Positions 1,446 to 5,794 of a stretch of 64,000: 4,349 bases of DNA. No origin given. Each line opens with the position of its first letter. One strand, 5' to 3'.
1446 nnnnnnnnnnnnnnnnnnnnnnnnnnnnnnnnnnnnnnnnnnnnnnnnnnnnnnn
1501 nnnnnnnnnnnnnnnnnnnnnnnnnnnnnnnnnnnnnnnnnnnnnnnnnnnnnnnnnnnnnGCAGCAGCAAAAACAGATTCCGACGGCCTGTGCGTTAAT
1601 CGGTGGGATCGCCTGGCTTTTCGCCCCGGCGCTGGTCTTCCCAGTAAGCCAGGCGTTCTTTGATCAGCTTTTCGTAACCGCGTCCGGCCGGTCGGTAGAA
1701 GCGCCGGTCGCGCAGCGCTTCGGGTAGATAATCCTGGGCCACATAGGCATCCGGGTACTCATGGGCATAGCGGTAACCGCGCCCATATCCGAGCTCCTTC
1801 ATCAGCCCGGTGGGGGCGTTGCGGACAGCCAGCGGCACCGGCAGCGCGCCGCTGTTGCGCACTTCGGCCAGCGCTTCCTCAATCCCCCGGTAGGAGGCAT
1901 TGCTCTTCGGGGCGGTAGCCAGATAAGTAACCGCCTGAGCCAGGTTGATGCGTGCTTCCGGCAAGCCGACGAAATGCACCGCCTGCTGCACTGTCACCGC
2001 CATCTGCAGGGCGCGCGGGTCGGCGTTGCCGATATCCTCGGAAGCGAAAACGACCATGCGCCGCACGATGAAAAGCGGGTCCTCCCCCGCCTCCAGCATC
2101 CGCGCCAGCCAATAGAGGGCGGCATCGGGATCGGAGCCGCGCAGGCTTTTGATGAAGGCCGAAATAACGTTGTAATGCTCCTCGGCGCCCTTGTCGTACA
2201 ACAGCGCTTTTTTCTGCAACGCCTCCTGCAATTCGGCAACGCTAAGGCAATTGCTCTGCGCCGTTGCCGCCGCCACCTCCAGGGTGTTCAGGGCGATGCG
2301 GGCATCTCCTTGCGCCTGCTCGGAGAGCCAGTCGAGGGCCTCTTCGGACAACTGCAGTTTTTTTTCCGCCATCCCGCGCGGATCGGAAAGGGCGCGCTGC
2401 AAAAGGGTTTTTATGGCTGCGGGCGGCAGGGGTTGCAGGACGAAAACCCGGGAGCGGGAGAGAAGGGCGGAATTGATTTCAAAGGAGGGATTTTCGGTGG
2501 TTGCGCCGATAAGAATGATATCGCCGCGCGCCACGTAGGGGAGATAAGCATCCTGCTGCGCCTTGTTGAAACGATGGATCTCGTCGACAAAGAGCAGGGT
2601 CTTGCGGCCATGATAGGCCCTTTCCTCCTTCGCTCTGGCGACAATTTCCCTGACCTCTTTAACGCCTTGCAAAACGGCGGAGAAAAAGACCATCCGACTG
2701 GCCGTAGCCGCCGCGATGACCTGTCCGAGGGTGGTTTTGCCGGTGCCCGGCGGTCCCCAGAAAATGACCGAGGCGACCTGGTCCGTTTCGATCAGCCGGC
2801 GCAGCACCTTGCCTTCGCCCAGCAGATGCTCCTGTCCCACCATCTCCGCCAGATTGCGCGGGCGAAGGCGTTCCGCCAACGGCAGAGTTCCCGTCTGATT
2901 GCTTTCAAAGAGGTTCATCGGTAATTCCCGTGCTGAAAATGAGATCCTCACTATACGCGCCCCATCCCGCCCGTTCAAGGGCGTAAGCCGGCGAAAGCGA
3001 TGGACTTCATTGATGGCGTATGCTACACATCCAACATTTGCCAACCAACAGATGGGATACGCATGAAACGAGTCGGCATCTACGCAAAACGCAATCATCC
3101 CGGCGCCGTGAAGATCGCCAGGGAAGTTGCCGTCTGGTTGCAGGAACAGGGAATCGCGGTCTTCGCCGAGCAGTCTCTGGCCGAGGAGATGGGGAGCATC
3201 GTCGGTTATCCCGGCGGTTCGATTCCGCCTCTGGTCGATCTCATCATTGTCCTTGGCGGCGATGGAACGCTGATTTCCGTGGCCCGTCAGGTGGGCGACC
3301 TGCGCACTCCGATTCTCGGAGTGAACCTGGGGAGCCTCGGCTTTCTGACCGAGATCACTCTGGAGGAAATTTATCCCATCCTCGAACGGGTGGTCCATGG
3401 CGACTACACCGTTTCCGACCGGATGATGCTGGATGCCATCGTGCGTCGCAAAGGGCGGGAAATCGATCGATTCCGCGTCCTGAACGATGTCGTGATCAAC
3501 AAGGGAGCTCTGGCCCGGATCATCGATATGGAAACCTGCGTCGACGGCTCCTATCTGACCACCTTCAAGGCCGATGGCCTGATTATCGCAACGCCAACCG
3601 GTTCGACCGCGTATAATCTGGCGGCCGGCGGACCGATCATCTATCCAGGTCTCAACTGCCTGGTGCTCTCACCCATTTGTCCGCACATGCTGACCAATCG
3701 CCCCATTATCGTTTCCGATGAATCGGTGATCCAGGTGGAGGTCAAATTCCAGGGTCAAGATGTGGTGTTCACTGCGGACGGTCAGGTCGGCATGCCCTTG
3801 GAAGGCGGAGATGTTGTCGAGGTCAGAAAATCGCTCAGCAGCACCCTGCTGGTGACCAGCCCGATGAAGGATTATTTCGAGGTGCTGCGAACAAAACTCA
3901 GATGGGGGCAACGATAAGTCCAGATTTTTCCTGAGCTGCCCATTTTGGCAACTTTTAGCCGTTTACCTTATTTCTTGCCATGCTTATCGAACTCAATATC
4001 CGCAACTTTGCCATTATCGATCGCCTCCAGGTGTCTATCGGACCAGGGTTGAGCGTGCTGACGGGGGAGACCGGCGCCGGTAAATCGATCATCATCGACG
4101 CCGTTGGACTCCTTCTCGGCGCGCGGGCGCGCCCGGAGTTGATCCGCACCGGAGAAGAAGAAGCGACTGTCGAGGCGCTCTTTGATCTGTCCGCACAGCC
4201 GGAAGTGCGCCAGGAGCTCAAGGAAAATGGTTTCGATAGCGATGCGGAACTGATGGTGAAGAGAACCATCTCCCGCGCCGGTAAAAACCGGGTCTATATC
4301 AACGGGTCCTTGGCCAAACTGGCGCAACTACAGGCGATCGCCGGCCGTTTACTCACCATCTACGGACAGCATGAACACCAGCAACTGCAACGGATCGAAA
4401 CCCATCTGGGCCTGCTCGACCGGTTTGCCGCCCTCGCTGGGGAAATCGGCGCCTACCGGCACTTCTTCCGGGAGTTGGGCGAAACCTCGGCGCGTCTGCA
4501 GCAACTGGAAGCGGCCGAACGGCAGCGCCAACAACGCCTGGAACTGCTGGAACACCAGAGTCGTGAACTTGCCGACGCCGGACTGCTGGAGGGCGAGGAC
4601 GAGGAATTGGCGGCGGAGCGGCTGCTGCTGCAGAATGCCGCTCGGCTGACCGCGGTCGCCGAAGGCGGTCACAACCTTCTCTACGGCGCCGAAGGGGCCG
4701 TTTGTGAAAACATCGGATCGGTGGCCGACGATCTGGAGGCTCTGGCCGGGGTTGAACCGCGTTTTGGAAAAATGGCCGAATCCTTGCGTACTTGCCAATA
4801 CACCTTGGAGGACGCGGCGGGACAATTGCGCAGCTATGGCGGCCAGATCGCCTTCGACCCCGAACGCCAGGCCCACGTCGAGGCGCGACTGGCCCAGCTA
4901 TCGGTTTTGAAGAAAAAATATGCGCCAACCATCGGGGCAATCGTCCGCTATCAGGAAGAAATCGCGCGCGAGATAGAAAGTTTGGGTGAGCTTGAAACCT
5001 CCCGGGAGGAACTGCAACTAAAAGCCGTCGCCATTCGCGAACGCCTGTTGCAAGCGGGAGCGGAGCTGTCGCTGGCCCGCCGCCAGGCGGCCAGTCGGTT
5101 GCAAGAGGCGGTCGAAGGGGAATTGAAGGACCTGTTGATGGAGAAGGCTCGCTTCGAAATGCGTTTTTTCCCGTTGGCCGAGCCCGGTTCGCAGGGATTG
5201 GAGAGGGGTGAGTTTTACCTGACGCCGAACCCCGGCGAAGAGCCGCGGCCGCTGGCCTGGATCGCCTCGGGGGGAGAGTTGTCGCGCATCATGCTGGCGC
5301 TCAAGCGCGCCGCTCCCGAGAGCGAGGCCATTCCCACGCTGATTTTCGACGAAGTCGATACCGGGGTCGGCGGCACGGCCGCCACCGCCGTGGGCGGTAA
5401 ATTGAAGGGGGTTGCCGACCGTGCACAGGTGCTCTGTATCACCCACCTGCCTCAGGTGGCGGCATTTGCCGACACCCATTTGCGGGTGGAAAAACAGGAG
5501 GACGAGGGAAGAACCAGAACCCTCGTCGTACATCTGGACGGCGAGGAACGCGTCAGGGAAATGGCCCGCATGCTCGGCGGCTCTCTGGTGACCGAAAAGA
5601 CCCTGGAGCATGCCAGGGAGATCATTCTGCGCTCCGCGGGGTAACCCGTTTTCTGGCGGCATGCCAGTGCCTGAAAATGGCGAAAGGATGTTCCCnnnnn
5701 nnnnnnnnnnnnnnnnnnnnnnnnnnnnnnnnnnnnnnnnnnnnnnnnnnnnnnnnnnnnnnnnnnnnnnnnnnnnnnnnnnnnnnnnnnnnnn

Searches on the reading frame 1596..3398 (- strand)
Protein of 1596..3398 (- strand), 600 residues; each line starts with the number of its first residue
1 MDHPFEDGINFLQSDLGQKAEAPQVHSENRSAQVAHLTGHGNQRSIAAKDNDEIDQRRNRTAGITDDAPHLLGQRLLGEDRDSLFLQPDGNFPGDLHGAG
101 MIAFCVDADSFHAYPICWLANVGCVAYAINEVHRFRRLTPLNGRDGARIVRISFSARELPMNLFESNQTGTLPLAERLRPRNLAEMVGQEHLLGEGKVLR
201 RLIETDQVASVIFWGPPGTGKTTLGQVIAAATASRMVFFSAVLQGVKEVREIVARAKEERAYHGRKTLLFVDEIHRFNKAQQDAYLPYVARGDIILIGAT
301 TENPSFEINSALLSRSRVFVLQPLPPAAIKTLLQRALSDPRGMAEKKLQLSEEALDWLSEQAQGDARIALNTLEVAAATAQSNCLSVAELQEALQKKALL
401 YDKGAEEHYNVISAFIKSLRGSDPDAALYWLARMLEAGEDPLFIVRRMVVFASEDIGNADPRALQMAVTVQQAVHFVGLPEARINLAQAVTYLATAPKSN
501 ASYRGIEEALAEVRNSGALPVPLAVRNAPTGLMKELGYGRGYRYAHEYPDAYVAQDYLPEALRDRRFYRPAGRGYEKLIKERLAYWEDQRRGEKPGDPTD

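Call 55: search_protein_families(library=pfam, proteins=[window:1596-3398:-], max_evalue=0.0001)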
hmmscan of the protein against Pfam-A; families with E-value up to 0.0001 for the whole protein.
window:1596-3398:- (600 aa): 5 families
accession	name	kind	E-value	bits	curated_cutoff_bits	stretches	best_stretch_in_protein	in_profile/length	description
PF12002.13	MgsA_C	-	2.6e-72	242.6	27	1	421-586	1-166/167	MgsA AAA+ ATPase C terminal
PF16193.11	AAA_assoc_2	-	4.9e-25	88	34.3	1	345-420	2-81/81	AAA C-terminal domain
PF00004.35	AAA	-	2.2e-13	51.2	21.2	1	211-319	1-126/131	ATPase family associated with various cellular activities (AAA)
PF05496.18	RuvB_N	-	1.3e-11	44.9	27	1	178-293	1-110/159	Holliday junction DNA helicase RuvB P-loop domain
PF13173.12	AAA_14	-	2.1e-05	25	27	1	211-324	5-123/129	AAA domain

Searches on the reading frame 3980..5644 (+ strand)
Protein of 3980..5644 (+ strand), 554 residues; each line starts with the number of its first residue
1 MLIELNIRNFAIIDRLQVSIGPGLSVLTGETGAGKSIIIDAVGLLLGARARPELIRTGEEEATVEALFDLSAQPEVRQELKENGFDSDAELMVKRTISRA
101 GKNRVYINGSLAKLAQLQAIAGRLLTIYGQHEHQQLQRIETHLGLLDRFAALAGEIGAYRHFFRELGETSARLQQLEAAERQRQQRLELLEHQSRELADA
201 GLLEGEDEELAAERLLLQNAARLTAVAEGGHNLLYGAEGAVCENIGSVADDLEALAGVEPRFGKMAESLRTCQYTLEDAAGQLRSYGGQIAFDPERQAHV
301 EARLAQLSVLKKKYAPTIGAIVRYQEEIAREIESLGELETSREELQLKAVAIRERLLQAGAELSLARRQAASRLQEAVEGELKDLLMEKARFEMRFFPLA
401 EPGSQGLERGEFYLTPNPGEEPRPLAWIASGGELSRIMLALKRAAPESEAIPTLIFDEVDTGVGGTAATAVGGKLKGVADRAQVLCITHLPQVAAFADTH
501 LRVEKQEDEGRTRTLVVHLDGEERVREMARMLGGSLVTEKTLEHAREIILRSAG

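Call 55: search_protein_families(library=pfam, proteins=[window:3980-5644:+], max_evalue=0.0001)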
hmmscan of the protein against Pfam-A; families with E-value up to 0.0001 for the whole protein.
window:3980-5644:+ (554 aa): 4 families
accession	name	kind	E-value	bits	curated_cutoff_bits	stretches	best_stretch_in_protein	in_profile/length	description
PF02463.25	SMC_N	-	6.8e-20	71.9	40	1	2-508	2-216/220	RecF/RecN/SMC N terminal domain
PF13476.12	AAA_23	-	4.3e-12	47.5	27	1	5-198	2-194/201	AAA domain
PF13304.12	AAA_21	-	5.8e-05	23.7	27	0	24-51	1-26/304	AAA domain, putative AbiEii toxin, Type IV TA system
PF13555.12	AAA_29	-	7.1e-05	22.9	27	0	7-48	6-48/61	P-loop containing region of AAA domain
